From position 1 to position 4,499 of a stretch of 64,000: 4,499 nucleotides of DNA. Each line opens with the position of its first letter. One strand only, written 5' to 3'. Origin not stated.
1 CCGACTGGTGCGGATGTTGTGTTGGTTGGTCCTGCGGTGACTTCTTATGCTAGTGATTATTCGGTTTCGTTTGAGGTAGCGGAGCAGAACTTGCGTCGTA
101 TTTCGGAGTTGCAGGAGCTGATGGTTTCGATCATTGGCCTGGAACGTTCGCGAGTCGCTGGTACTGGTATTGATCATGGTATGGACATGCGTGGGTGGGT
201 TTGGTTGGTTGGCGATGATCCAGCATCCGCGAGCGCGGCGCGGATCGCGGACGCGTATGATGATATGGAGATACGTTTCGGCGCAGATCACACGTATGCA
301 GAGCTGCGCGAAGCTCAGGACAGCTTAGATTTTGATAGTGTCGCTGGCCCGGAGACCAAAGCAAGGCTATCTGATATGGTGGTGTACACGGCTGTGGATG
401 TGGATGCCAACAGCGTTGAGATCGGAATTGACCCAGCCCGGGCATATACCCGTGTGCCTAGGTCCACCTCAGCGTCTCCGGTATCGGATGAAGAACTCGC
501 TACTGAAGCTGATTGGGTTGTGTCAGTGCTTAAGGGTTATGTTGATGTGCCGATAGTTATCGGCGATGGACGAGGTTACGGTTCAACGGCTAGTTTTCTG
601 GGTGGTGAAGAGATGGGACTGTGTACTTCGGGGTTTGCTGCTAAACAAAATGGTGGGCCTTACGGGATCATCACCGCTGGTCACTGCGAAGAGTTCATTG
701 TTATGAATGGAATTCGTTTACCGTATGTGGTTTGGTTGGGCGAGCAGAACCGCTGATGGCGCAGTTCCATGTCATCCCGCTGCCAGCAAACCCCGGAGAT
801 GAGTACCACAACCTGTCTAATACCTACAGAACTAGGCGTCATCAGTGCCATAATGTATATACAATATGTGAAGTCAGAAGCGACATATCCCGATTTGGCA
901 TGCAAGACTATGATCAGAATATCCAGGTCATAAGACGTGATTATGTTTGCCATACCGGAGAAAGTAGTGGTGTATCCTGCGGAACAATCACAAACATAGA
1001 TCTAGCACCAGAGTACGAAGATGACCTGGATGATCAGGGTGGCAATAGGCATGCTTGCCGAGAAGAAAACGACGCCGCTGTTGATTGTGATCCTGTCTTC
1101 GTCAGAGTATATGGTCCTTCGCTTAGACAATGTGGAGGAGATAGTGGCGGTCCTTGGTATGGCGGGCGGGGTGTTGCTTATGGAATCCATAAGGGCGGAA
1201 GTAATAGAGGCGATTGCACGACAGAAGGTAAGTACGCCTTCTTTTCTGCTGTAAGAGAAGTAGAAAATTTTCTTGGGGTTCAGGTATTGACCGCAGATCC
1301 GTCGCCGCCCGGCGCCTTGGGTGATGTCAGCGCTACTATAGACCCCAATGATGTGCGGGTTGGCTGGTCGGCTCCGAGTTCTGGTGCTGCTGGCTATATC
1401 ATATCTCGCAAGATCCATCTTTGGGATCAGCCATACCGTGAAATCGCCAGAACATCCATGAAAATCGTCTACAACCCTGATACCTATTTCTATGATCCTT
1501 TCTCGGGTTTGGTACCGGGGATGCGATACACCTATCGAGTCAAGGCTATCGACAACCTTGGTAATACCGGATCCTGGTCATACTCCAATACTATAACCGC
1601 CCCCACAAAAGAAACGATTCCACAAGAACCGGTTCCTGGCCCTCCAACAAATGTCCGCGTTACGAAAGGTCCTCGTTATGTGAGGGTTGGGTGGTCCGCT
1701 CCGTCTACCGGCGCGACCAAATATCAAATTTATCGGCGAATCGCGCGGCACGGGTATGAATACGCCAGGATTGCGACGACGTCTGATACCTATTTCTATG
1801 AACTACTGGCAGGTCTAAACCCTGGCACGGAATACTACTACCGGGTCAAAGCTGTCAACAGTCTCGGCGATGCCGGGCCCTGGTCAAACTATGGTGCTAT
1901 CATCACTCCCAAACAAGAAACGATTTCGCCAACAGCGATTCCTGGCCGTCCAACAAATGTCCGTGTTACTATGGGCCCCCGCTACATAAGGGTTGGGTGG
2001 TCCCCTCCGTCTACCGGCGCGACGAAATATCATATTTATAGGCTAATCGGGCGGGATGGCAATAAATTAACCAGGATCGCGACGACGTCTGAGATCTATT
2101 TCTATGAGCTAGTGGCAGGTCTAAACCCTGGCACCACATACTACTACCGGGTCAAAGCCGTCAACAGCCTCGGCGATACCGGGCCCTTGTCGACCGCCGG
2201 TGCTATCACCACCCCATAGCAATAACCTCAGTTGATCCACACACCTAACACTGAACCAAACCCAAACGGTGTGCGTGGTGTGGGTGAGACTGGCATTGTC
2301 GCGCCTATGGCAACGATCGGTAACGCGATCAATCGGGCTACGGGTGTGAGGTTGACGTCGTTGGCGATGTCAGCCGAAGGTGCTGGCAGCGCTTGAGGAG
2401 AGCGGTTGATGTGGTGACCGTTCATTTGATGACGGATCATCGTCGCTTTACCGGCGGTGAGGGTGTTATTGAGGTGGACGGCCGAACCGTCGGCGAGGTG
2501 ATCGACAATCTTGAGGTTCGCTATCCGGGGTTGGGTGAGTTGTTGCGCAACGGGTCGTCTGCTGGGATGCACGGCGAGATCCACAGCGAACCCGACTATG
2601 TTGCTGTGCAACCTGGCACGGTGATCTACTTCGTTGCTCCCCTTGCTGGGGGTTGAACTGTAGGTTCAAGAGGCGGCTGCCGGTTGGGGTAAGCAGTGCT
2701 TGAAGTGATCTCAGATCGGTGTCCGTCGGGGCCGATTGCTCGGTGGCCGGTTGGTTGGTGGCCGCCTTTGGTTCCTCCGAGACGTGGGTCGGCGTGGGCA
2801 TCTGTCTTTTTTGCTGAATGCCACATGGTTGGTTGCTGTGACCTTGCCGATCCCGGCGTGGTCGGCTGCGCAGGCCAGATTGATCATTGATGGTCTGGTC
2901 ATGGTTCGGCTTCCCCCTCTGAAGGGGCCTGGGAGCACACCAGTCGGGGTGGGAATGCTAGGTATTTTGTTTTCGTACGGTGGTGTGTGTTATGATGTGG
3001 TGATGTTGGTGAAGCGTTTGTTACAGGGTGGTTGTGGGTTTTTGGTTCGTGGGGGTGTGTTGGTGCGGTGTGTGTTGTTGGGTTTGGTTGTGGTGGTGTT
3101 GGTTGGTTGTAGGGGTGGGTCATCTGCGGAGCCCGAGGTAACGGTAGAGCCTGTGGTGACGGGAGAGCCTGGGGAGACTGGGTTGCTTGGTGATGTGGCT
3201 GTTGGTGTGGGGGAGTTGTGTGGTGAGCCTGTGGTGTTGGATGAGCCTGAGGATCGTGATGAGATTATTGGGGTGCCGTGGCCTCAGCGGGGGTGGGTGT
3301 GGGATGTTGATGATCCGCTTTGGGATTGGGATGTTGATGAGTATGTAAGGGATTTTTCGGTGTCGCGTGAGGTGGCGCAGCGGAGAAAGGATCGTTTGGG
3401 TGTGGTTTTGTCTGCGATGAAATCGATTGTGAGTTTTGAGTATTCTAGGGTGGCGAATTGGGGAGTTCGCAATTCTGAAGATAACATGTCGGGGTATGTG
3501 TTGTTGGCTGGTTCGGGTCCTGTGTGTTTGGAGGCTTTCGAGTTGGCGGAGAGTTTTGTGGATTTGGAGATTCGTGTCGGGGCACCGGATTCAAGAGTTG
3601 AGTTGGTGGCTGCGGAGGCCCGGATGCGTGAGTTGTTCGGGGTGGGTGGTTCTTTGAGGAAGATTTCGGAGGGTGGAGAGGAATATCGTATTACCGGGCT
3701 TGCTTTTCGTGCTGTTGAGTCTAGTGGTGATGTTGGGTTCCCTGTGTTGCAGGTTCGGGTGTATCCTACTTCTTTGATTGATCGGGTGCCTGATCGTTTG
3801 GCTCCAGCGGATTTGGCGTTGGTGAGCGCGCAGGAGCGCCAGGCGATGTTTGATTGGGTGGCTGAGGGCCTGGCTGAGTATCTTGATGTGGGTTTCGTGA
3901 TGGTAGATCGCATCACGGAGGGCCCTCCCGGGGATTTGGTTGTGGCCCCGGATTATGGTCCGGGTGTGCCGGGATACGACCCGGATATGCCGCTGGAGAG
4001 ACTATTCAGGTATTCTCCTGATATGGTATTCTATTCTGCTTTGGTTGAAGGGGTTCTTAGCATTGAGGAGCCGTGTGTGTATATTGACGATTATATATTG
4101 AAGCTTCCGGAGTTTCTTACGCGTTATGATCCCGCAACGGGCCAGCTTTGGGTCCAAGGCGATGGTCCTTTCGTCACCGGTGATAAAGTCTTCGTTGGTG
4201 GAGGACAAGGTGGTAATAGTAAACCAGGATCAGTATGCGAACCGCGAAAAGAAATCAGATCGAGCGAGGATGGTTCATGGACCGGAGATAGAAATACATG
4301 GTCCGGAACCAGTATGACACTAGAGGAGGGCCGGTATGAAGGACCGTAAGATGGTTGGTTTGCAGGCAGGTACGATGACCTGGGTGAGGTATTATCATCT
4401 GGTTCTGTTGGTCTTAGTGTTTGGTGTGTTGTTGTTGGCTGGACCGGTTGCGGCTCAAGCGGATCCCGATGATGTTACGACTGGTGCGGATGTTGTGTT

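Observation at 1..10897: Tandem array of at least three diverged cassettes: Mo-enzyme gene remnant / MoaD-like GG protein / prodomain-like lipoprotein / S1 protease-3xFN3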

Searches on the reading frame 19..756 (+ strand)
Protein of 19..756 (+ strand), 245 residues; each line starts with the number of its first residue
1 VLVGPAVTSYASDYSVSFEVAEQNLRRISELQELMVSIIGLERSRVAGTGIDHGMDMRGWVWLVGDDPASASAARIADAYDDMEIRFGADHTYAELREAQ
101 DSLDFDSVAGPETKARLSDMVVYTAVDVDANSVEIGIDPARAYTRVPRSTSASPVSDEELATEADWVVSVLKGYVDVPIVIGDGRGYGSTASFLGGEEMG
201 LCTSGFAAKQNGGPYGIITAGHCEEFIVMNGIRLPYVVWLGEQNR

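Call 5: search_protein_families(library=pfam, proteins=[window:19-756:+], max_evalue=0.01)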
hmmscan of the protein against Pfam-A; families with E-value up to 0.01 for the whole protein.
window:19-756:+ (245 aa): 0 families

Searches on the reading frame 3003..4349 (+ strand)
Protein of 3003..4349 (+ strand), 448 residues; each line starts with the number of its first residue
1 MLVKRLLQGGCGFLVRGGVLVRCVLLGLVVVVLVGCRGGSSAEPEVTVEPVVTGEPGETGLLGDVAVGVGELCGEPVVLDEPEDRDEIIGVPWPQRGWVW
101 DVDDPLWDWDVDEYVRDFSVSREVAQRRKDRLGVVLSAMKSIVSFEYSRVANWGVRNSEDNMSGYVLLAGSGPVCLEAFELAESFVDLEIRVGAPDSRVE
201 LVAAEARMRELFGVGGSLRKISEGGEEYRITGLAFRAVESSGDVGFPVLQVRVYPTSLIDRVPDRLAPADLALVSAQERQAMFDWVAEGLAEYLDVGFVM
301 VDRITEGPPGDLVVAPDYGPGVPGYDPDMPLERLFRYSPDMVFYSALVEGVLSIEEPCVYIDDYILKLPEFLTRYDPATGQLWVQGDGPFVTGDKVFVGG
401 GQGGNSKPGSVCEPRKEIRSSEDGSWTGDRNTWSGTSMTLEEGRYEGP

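Call 5: search_protein_families(library=pfam, proteins=[window:3003-4349:+], max_evalue=0.01)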
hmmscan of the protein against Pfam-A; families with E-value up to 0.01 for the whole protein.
window:3003-4349:+ (448 aa): 0 families

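Call 19: find_homologous_proteins(query=window:3003-4349:+)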
Query window:3003-4349:+ (448 aa): 3 proteins with E <= 0.001 among 8000 candidates.
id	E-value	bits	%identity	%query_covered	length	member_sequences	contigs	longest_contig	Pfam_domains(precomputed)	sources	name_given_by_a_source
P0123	0.0e+0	1010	100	100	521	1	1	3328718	-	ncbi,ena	-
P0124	4.5e-219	746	78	99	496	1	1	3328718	-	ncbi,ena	-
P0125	4.7e-202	690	76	99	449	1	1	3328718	-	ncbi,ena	-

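Call 29: search_protein_representatives(protein=window:3003-4349:+)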
Query: 448 residues. Proteins with E-value up to 0.001 (for the whole library): 105; up to 1e-10: 24; up to 1e-30: 3. The best 105 are listed.
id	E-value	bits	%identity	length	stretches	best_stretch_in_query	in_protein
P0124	1.4e-219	746.0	82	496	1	1-442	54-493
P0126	8.7e-38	146.6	38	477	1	95-413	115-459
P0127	5.5e-33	130.8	60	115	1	323-429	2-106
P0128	1.5e-24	103.0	35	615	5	317-407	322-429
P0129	1.7e-20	89.6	52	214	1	315-408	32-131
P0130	2.1e-20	89.3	42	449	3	328-408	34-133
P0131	1.0e-19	87.1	36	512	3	124-302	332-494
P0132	8.3e-19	84.1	36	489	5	302-425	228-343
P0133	2.1e-17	79.4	44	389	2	330-405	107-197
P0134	2.2e-17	79.4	49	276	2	330-412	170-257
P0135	4.9e-17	78.2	45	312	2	305-408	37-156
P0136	7.1e-17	77.7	36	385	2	319-413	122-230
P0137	2.8e-16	75.7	46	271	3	333-405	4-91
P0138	4.7e-16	75.0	35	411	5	365-415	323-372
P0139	2.5e-14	69.3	47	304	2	331-412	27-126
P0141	1.3e-13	66.9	42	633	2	359-411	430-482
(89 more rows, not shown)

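Call 30: search_protein_families(library=pfam, proteins=[P0126, P0127, P0128, P0129, P0130, P0131, P0132, P0133, P0134, P0141], max_evalue=0.01)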
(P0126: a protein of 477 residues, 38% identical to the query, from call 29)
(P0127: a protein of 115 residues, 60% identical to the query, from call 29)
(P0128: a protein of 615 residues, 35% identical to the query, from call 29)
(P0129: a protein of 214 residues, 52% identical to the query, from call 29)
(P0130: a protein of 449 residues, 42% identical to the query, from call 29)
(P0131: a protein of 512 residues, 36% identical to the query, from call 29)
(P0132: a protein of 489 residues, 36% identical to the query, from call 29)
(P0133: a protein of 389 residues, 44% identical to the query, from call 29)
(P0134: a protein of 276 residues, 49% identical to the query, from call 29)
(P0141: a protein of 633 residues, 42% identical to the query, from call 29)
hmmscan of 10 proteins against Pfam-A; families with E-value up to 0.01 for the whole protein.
P0126 (477 aa): 0 families

P0127 (115 aa): 0 families

P0128 (615 aa): 0 families

P0129 (214 aa): 0 families

P0130 (449 aa): 0 families

P0131 (512 aa): 0 families

P0132 (489 aa): 0 families

P0133 (389 aa): 0 families

P0134 (276 aa): 0 families

P0141 (633 aa): 0 families

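Call 44: predict_structure(alignment_id=A2)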
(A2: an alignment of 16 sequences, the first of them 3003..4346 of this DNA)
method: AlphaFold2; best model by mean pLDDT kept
length: 448 residues; sequences in the alignment: 16
mean_pLDDT: 55.3   pTM: 0.37
mean pLDDT of the five models: 55.3, 53.6, 53.1, 51.9, 49.5
residues with pLDDT >= 90: 39; 70-90: 70; 50-70: 143; < 50: 196
segments of 3 or more residues with pLDDT < 50: 1-4, 37-108, 192-196, 214-233, 237-275, 277-279, 285-313, 408-410, 417-421, 425-428, 446-448
pLDDT, mean of each block of 10 residues (from residue 1): 48 65 79 54 32 31 23 24 30 26 41 59 67 62 57 53 58 57 56 49 59 45 37 46 41 35 30 43 47 37 42 64 87 75 72 91 88 92 93 92 54 51 51 86 60
secondary structure, 60 per line:
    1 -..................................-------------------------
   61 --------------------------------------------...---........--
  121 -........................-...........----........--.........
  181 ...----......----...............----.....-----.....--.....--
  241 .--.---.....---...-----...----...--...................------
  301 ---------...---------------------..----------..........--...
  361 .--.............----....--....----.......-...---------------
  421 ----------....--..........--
elements in order: H2-35 H111-118 H122-145 E150-157 E162-169 H172-183 E188-193 H198-212 E217-221 E227-231 E234-238 E248-252 H276-294 E346-355 E358-361 E364-369 E373-376 E381-384 E387-390 E395-401 E403-405 E431-434 E437-440 H441-446

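Call 49: fold_search(model_id=the predicted structure, library=pdb)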
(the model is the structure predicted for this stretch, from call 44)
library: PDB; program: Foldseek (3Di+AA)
matches with E <= 10: 702; with E <= 0.001: 0
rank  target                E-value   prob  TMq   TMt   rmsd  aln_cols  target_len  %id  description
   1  7oyc_D2               2.7e-02  0.25  0.11  0.18  18.7       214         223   12  Cryo-EM structure of the Xenopus egg 80S ribosome (released 2022-07-20)
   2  8g4i_D                2.9e-02  0.35  0.13  0.25  17.6       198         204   12  40S ribosomal subunit of the 80S Giardia intestinalis assemblage A ribosome with Emetine bound in V1 conformation (released 2024-10-30)
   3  7oya_D2               4.5e-02  0.38  0.13  0.23  17.2       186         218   11  Cryo-EM structure of the 1 hpf zebrafish embryo 80S ribosome (released 2022-07-13)
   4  8bn3_S3               6.9e-02  0.16  0.10  0.18  18.0       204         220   12  Yeast 80S, ES7s delta, eIF5A, Stm1 containing (released 2024-01-10)
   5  7old_SD               7.3e-02  0.12  0.10  0.17  18.1       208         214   12  Thermophilic eukaryotic 80S ribosome at pe/E (TI)-POST state (released 2022-01-26)
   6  3j6x_S3               7.3e-02  0.12  0.10  0.16  18.8       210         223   10  S. cerevisiae 80S ribosome bound with Taura syndrome virus (TSV) IRES, 5 degree rotation (Class II) (released 2014-06-11)
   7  6zqd_DH               7.8e-02  0.38  0.11  0.23  11.6       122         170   11  Cryo-EM structure of the 90S pre-ribosome from Saccharomyces cerevisiae, state Post-A1 (released 2020-09-23)
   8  6zon_b                7.8e-02  0.13  0.10  0.17  19.5       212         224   13  SARS-CoV-2 Nsp1 bound to a human 43S preinitiation ribosome complex - state 1 (released 2020-07-29)
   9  8zdj_m                8.3e-02  0.60  0.10  0.23   8.4        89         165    8  Cryo-EM structure of Mycobacteriophage Douge genome-packed connector (gp5, gp9, gp10, gp12 and gp13) (released 2025-06-25)
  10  9bh5_AH               1.2e-01  0.28  0.12  0.23  12.6       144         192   12  High-resolution C. elegans 80S ribosome structure - class 1 (released 2024-09-04)
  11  4v95_AC               1.3e-01  0.15  0.10  0.19  17.9       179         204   14  Crystal structure of YAEJ bound to the 70S ribosome (released 2014-07-09)
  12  8fvy_D                1.4e-01  0.20  0.13  0.24  17.9       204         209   12  40S subunit of the Giardia lamblia 80S ribosome (released 2024-01-24)
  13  7ooc_B                1.4e-01  0.16  0.11  0.21  17.1       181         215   11  Mycoplasma pneumoniae 30S subunit of ribosomes in chloramphenicol-treated cells (released 2022-05-25)
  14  8zej_C                1.7e-01  0.25  0.13  0.25  17.1       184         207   11  Structure of E.coli ribosome in complex with an engineered arrest peptide (released 2025-06-18)
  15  8bsi_SC               1.7e-01  0.23  0.14  0.26  17.2       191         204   12  Giardia ribosome chimeric hybrid-like GDP+Pi bound state (B1) (released 2023-03-15)
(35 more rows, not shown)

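Call 61: find_encoding_contigs(protein=P0126, flank=8000, max_places=3)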
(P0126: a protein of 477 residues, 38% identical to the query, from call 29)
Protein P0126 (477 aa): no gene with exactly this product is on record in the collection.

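Call 62: find_encoding_contigs(protein=P0131, flank=8000, max_places=3)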
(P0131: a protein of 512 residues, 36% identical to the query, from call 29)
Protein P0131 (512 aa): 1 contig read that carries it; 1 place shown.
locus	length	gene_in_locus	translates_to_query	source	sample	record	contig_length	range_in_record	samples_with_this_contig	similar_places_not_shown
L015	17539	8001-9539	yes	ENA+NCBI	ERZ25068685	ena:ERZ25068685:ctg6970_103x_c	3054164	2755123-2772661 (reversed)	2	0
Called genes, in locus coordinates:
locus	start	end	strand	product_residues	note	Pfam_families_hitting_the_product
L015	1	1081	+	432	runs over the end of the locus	PF13657:Couple_hipA, PF07804:HipA_C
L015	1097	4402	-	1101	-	-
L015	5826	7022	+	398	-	PF14690:Zn_ribbon_ISL3, PF01610:DDE_Tnp_ISL3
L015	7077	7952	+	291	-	PF00089:Trypsin (faint)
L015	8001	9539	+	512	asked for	-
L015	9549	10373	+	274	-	-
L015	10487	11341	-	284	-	PF08543:Phos_pyr_kin, PF00294:PfkB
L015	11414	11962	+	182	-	PF02622:DUF179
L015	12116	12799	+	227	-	PF13532:2OG-FeII_Oxy_2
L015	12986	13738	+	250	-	PF00106:adh_short, PF08659:KR, PF13561:adh_short_C2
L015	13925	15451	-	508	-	PF01134:GIDA (faint), PF07992:Pyr_redox_2, PF13738:Pyr_redox_3, PF00070:Pyr_redox, PF02852:Pyr_redox_dim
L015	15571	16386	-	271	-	PF00290:Trp_syntA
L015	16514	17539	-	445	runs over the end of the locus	PF00291:PALP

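Call 63: find_encoding_contigs(protein=P0129, flank=8000, max_places=3)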
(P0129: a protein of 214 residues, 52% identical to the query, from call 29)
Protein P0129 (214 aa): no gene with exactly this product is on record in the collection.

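Call 78: search_protein_families(library=ncbifam, proteins=[window:3003-4349:+], max_evalue=0.01)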
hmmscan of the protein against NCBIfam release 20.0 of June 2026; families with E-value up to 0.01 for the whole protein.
window:3003-4349:+ (448 aa): 0 families

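Call 94: find_encoding_contigs(protein=P0128, flank=6000, max_places=2)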
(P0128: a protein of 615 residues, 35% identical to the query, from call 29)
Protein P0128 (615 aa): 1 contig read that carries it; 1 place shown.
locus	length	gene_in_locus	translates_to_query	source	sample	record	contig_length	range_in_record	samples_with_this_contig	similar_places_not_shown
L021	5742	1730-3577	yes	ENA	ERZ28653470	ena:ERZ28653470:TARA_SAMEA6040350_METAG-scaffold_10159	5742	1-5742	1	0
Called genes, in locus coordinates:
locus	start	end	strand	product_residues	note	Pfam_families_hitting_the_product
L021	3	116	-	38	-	?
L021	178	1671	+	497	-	-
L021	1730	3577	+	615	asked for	-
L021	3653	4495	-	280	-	-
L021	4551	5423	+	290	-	PF02548:Pantoate_transf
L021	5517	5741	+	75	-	?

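Call 95: find_encoding_contigs(protein=P0133, flank=6000, max_places=2)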
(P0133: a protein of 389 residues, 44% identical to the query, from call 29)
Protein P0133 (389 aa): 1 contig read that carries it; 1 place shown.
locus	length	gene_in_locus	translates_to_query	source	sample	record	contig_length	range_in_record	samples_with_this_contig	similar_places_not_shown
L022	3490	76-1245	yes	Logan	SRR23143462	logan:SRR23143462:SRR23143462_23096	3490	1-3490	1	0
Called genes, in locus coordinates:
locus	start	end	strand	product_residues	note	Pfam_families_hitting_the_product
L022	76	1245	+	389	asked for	-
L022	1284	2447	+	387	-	-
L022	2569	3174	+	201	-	-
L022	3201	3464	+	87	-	-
